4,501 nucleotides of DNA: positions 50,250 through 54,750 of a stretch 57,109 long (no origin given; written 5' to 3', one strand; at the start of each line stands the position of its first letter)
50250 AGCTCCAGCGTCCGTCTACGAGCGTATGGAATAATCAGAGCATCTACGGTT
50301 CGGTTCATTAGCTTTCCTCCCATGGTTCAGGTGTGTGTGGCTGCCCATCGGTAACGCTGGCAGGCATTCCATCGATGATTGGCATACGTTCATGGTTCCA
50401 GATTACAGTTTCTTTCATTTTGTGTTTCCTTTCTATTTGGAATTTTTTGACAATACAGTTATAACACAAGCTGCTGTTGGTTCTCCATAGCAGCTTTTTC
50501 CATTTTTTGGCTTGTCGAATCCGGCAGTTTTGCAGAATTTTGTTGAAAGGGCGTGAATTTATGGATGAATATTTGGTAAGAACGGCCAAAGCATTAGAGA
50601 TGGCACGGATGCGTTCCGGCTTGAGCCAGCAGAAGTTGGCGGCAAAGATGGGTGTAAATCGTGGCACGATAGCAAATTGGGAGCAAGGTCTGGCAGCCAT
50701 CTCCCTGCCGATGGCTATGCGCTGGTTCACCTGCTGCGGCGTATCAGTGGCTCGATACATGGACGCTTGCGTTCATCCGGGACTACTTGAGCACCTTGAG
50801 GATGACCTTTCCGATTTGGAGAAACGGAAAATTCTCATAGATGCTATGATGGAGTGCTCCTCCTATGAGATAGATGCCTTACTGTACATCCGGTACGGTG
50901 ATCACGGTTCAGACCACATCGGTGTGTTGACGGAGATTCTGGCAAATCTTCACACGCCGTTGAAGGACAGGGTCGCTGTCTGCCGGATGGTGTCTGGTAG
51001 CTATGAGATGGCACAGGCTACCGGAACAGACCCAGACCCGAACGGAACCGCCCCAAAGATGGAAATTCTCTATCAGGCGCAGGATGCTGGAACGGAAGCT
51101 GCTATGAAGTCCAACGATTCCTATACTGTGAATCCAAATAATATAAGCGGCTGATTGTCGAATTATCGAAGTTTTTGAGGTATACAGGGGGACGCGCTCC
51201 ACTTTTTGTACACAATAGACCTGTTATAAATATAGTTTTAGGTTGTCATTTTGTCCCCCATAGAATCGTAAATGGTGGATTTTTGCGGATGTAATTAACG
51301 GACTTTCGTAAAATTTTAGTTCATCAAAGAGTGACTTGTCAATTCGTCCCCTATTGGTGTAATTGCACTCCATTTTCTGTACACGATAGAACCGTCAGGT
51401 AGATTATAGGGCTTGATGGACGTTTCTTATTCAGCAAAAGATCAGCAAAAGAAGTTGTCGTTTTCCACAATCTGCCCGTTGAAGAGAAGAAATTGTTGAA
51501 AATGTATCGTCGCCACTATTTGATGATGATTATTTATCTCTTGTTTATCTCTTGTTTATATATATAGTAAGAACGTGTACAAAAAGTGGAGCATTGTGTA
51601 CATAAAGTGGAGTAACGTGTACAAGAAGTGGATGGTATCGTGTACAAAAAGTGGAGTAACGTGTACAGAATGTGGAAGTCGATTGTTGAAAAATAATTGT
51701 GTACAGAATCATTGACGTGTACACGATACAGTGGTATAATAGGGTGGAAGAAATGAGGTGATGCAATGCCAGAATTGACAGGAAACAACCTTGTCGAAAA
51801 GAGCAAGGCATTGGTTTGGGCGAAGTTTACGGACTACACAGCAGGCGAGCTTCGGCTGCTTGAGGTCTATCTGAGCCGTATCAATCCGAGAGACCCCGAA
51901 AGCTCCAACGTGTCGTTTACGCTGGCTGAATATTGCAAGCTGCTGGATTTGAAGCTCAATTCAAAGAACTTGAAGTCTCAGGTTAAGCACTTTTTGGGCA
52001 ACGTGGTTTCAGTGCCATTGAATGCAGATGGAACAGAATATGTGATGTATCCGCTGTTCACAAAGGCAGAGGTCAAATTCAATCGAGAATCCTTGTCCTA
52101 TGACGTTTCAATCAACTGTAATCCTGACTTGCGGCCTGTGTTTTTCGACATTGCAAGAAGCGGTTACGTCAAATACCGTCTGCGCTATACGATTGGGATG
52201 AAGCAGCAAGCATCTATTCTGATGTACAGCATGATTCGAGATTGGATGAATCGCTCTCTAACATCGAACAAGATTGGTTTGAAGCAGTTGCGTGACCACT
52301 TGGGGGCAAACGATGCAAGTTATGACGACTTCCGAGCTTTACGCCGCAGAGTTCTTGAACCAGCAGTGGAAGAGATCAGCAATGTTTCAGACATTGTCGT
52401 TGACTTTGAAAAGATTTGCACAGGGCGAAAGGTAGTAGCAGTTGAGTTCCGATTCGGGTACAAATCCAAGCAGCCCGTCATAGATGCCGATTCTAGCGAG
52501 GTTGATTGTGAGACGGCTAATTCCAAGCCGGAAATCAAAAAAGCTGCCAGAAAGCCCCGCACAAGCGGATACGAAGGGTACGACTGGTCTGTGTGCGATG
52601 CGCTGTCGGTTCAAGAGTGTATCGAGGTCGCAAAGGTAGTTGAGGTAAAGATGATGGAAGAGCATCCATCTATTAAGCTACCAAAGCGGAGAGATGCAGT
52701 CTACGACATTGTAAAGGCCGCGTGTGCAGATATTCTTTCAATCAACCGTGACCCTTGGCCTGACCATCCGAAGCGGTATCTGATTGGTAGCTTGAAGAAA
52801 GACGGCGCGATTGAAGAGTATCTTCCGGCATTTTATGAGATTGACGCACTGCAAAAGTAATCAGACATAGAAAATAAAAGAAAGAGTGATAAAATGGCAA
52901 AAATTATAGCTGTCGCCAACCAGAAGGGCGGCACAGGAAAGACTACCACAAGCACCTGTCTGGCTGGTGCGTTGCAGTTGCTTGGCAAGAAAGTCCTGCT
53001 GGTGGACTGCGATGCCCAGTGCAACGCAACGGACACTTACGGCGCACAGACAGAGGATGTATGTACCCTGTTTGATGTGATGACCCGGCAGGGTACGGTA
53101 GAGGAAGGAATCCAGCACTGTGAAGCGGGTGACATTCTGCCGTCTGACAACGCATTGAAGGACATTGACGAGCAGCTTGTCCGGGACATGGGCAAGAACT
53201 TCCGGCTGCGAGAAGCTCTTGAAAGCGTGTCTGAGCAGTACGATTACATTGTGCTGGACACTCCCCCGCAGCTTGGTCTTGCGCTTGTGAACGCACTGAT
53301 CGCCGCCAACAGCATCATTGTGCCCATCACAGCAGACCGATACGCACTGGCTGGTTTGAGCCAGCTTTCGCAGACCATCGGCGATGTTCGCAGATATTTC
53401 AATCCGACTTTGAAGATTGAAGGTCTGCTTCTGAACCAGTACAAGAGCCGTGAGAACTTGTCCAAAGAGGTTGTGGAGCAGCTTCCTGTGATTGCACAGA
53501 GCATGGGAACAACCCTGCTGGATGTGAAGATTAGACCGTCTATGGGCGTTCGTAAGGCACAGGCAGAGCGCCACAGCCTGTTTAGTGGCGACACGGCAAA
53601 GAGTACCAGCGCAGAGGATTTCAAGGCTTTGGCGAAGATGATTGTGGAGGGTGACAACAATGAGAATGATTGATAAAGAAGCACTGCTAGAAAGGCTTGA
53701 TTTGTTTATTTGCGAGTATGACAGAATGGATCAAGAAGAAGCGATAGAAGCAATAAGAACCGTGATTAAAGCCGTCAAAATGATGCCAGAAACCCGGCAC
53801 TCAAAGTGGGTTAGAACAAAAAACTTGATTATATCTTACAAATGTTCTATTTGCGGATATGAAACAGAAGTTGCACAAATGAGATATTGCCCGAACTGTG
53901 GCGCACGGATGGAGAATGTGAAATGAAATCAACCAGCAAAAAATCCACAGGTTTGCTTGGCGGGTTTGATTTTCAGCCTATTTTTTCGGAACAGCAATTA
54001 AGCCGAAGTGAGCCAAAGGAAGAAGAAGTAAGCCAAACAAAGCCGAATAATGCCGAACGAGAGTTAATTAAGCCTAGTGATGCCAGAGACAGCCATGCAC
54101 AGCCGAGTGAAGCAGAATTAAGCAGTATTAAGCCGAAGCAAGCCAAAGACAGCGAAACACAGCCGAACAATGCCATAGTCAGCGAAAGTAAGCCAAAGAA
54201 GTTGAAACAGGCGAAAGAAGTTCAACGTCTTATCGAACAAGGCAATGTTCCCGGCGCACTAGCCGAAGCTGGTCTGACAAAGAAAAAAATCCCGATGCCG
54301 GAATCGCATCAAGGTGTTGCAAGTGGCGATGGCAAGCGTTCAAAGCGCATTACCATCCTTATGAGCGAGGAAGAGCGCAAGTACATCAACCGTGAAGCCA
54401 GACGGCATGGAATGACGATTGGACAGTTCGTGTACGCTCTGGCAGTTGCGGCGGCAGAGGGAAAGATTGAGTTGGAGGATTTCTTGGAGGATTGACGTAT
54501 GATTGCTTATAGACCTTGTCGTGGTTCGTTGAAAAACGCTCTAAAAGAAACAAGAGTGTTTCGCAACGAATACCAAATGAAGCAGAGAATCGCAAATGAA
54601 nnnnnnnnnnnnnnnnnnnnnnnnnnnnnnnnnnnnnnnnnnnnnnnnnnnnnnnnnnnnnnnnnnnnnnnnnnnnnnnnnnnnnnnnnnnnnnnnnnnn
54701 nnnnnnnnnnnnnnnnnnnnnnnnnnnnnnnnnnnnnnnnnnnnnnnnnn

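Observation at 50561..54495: A tailed phage with a plasmid maintenance module and no integrase: likely phage-plasmid with two replication systems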

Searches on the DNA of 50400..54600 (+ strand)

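Call 10: search_dna_similar(query=window:50400-54600:+, collection=phages, mode=distant, max_rows=20)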
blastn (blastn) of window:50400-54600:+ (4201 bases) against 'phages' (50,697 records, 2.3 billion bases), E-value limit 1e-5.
Records with a match: 2; places in all: 3; records where one place covers at least 80% of the query: 2.
Best place of each record, by identity: 60-80% 2.
By first word of the organism name: Bacteriophage 2.
By host as written in the record: - 2.
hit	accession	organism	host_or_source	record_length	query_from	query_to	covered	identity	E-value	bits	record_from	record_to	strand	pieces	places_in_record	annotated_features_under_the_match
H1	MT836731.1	Bacteriophage sp.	human fecal samples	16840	1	4106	83%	79.2%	0e+0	2918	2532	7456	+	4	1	record has no annotation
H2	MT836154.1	Bacteriophage sp.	human fecal samples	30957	158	4106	83%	74.9%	0e+0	2247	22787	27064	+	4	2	record has no annotation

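Call 11: search_dna_similar(query=window:50400-54600:+, collection=plasmids, mode=distant, max_rows=20)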
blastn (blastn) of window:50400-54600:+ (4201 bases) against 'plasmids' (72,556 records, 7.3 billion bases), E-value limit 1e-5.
No match.

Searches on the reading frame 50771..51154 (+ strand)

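Call 60: search_protein_families(library=pfam, proteins=[window:50771-51154:+], max_evalue=1)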
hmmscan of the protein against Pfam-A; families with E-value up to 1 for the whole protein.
window:50771-51154:+ (127 aa): 1 family
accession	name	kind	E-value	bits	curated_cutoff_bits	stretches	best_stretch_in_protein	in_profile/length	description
PF12010.13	DUF3502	-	0.23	12.4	24.4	1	62-98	10-45/69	Domain of unknown function (DUF3502)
